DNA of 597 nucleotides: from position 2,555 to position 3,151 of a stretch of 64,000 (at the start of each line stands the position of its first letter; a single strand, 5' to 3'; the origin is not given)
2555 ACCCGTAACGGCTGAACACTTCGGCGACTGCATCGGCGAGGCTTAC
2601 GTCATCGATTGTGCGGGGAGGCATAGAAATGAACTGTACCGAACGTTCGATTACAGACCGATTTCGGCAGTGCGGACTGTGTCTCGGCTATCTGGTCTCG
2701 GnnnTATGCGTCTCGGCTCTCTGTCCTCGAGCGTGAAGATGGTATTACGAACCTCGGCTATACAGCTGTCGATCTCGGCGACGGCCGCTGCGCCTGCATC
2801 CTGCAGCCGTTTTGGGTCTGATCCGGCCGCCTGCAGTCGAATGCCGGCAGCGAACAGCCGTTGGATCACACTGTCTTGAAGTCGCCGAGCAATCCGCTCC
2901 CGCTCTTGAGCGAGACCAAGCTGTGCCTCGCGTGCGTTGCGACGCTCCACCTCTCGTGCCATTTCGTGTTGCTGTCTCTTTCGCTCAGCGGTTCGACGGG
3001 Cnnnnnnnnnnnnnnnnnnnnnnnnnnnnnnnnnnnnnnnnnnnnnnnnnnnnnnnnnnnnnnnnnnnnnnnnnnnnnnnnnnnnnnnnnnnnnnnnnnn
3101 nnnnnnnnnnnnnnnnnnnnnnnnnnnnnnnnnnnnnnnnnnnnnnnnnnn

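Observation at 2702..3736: Kinase-dead truncated paralogue of the sensor: PAS-PAS-DHp, His to Gln, no ATPase domain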

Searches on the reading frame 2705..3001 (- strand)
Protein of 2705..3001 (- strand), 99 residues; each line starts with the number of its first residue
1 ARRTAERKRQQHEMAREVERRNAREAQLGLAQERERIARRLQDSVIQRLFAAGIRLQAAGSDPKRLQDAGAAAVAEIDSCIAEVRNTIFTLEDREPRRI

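Call 16: find_homologous_proteins(query=window:2705-3001:-, max_evalue=0.001)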
Query seq(99 aa) (99 aa): 1 proteins with E <= 0.001 among 154 candidates.
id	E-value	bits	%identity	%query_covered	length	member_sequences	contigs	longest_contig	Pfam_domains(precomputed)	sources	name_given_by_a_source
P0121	1.1e-6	46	65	40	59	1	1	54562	PF07730.20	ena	-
